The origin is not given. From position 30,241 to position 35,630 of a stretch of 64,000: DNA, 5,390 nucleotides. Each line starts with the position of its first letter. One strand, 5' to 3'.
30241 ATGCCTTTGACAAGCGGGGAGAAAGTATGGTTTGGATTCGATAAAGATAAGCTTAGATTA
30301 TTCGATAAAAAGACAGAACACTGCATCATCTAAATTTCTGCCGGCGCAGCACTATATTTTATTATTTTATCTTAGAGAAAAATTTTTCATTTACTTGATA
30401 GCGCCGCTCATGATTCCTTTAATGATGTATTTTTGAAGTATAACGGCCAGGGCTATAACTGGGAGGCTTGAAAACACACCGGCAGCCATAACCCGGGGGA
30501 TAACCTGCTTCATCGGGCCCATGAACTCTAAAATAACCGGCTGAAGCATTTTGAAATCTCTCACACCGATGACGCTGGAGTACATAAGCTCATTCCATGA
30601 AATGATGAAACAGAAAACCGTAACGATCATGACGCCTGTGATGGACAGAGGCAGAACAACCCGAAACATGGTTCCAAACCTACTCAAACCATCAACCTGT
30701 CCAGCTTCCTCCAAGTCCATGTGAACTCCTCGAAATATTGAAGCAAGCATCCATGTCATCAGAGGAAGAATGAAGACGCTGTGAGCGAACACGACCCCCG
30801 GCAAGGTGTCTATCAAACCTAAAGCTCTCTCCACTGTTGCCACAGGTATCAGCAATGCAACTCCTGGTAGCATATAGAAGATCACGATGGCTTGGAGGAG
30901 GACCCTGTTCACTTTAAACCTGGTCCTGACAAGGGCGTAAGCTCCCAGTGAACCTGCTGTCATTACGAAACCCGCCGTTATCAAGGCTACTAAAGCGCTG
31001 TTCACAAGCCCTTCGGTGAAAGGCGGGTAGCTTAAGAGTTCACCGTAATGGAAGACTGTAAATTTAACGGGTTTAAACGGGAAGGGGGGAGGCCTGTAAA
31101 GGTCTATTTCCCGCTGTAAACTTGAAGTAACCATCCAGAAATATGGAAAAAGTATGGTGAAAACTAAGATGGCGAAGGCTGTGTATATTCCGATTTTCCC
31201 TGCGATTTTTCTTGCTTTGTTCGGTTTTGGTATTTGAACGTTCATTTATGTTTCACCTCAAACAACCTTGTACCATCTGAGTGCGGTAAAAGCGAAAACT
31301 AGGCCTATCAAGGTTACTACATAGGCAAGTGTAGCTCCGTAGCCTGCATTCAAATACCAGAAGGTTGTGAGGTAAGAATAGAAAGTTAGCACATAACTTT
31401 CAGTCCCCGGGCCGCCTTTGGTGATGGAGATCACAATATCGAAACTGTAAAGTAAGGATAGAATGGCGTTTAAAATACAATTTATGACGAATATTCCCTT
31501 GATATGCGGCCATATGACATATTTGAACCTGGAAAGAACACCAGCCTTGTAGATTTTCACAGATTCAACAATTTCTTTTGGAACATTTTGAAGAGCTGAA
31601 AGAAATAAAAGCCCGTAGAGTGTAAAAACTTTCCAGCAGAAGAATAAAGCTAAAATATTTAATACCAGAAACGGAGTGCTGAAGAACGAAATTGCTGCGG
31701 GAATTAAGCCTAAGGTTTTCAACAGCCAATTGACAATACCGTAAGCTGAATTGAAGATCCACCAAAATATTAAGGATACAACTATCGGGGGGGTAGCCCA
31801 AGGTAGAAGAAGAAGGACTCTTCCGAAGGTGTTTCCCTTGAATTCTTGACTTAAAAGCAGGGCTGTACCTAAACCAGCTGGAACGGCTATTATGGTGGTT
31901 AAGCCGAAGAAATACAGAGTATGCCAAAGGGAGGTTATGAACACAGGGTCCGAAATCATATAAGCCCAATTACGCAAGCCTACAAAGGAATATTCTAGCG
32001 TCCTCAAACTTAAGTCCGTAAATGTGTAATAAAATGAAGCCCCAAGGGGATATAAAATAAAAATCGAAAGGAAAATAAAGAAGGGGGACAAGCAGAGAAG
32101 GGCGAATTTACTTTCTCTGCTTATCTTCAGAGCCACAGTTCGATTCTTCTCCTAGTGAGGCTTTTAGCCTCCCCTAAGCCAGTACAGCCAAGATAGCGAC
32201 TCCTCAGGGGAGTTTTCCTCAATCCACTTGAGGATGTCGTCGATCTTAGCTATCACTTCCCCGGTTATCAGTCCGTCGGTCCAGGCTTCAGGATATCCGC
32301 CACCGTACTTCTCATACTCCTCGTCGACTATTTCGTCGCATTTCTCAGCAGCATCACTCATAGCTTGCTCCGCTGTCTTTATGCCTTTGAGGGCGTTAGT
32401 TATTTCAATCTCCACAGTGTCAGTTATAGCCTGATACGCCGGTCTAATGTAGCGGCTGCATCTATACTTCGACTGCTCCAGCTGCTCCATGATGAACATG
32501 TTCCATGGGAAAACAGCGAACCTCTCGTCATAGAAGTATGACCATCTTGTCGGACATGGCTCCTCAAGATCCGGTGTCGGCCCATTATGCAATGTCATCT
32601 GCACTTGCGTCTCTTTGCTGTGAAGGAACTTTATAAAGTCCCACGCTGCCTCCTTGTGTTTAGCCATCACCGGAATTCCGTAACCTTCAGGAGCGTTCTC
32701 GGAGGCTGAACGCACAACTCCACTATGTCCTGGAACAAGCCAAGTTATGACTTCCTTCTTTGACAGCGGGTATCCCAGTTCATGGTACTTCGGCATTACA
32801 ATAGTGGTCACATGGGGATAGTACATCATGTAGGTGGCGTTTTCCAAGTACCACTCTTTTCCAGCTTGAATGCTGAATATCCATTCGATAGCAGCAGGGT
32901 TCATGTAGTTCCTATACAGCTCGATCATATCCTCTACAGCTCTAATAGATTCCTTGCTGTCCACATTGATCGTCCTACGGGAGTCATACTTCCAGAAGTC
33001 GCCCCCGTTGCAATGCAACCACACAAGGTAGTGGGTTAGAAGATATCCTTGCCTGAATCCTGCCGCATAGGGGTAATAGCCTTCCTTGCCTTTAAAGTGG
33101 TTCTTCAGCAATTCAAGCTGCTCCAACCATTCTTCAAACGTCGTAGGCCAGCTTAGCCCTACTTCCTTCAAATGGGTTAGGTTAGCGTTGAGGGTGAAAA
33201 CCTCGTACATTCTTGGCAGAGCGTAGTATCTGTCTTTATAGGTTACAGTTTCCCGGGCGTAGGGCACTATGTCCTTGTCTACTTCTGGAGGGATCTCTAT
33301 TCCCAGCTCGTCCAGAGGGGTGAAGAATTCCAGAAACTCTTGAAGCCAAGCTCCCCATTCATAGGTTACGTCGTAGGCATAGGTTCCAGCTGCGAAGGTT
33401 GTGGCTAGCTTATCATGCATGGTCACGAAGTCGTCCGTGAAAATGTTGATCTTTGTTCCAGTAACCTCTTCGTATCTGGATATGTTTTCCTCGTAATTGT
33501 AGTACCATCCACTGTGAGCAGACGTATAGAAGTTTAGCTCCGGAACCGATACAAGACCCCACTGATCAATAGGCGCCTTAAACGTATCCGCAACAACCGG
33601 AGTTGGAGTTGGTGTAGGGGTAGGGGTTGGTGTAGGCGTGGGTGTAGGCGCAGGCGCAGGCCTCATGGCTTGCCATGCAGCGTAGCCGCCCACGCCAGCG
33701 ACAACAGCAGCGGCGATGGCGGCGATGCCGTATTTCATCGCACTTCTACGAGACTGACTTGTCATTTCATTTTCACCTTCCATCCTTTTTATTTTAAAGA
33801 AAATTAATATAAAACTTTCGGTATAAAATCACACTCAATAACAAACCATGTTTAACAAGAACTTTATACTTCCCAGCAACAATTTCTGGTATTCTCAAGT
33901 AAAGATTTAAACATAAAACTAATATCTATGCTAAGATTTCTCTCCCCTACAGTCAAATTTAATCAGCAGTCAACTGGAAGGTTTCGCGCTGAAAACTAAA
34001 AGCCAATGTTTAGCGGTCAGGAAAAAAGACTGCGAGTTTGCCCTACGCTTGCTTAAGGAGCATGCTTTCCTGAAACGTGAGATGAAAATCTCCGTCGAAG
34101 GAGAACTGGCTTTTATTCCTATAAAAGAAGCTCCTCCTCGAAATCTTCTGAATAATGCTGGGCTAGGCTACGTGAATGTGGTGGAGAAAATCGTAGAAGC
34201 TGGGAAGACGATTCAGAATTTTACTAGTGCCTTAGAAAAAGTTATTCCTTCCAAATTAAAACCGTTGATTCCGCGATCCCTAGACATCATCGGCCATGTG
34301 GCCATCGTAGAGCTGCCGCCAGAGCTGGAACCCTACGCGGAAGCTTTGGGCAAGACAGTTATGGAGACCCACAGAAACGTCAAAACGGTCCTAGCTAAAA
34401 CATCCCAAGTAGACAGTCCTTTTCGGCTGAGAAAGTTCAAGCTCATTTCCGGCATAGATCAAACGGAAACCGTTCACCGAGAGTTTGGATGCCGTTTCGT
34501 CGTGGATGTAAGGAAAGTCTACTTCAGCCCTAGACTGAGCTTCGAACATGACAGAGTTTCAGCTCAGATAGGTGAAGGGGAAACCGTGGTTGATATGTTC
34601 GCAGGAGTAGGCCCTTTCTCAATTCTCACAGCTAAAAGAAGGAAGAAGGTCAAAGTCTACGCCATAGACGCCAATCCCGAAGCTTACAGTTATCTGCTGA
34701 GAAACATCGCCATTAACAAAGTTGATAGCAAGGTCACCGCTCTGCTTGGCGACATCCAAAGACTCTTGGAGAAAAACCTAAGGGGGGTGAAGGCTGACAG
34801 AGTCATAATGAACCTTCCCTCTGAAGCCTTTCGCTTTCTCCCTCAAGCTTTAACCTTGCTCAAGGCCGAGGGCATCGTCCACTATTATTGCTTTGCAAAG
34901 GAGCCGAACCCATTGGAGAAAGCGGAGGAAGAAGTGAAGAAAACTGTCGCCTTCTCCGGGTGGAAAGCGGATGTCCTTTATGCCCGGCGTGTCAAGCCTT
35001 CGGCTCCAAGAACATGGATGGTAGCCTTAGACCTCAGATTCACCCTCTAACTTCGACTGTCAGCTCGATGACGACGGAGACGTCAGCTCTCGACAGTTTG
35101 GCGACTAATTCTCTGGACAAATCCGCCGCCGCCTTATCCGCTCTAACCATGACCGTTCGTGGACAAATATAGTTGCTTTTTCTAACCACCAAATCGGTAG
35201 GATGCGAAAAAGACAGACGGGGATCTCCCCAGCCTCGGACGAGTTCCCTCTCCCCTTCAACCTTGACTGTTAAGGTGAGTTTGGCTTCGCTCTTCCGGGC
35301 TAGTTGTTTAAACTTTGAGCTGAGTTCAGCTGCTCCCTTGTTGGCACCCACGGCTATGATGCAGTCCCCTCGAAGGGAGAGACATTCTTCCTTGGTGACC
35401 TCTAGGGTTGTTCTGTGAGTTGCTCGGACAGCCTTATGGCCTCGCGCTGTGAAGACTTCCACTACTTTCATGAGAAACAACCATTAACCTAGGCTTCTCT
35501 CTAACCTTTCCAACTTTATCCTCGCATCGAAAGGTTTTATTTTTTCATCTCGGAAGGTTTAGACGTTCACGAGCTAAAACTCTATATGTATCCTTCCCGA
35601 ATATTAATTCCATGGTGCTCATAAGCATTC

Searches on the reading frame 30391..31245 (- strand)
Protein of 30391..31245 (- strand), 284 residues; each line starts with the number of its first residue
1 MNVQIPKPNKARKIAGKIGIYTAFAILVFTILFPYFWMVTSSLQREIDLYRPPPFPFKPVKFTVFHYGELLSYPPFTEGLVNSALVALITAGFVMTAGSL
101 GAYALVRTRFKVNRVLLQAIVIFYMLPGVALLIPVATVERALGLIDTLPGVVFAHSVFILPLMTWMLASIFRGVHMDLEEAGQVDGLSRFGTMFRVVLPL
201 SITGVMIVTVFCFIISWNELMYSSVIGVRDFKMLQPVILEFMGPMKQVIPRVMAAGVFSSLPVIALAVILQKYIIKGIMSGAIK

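Call 6: search_protein_families(library=pfam, proteins=[window:30391-31245:-])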
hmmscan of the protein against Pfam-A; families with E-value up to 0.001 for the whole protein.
window:30391-31245:- (284 aa): 1 family
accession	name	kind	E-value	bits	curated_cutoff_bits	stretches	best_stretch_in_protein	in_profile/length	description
PF00528.27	BPD_transp_1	-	6.4e-16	59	26.4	1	100-278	4-182/184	Binding-protein-dependent transport system inner membrane component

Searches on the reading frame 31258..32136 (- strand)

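Call 6: search_protein_families(library=pfam, proteins=[window:31258-32136:-])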
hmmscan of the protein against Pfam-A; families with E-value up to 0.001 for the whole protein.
window:31258-32136:- (292 aa): 1 family
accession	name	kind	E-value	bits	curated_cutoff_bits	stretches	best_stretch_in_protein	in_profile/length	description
PF00528.27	BPD_transp_1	-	8.1e-08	32.6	26.4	1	84-286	1-174/184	Binding-protein-dependent transport system inner membrane component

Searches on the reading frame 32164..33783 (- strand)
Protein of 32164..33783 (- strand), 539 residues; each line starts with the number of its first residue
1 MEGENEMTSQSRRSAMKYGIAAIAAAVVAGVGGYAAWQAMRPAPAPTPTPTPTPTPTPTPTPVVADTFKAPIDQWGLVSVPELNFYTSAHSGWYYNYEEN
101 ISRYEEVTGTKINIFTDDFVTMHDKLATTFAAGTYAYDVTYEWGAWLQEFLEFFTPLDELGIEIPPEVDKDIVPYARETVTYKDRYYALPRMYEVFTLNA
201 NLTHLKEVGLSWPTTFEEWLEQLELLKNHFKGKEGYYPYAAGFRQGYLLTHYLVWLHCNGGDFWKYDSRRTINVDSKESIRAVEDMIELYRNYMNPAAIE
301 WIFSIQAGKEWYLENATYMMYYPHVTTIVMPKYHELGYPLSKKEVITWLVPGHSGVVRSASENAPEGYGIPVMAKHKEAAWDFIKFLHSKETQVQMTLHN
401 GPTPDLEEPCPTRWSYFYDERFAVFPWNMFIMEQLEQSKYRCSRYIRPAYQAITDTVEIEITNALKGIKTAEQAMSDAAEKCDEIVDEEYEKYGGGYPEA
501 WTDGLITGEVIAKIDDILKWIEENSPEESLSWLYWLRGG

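Call 4: search_protein_families(library=pfam, proteins=[window:32164-33783:-])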
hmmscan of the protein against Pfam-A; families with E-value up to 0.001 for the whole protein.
window:32164-33783:- (539 aa): 2 families
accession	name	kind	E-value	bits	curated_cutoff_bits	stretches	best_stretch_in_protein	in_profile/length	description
PF01547.30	SBP_bac_1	-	5.4e-16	59.9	26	1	96-393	9-306/307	Bacterial extracellular solute-binding protein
PF13416.11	SBP_bac_8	-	9.6e-13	49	27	1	102-396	4-252/279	Bacterial extracellular solute-binding protein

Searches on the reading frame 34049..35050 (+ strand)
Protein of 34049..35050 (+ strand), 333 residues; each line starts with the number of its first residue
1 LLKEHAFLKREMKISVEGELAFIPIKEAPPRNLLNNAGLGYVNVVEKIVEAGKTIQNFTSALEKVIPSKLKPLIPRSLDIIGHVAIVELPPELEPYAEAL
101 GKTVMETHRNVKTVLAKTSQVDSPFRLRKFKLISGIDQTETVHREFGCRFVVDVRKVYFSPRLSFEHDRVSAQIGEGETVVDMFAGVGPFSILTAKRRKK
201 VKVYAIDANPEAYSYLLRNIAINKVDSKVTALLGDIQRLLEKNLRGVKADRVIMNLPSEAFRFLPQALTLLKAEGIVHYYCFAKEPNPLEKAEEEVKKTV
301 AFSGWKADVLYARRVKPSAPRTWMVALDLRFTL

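Call 4: search_protein_families(library=pfam, proteins=[window:34049-35050:+])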
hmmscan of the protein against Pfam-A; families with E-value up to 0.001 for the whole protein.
window:34049-35050:+ (333 aa): 7 families
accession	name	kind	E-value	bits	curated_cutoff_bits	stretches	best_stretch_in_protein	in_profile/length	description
PF02475.24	TRM5-TYW2_MTfase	-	1.3e-50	172.1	28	1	141-298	1-154/164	TRM5/TYW2 methyltransferase domain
PF25133.1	TYW2_N_2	-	4.1e-18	65.7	27.7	1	60-137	3-78/79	TYW2 N-terminal domain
PF03602.21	Cons_hypoth95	-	5.1e-07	30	24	1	174-277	39-142/182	Conserved hypothetical protein 95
PF13847.12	Methyltransf_31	-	1.8e-06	28.2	27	1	176-275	3-105/145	Methyltransferase domain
PF09445.16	Methyltransf_15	-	2e-06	27.9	22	1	178-257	2-80/165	RNA cap guanine-N2 methyltransferase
PF05175.20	MTS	-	3.5e-05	24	23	1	177-257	32-107/170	Methyltransferase small domain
PF06325.19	PrmA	-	0.00021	21.3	22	1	173-277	158-256/296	Ribosomal protein L11 methyltransferase (PrmA)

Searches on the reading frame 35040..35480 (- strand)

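Call 4: search_protein_families(library=pfam, proteins=[window:35040-35480:-])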
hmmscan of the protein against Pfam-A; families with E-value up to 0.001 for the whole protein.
window:35040-35480:- (146 aa): 1 family
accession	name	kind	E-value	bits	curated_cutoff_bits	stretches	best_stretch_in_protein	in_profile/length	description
PF04027.18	DUF371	-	2e-50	170.7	25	1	11-142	2-132/133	Domain of unknown function (DUF371)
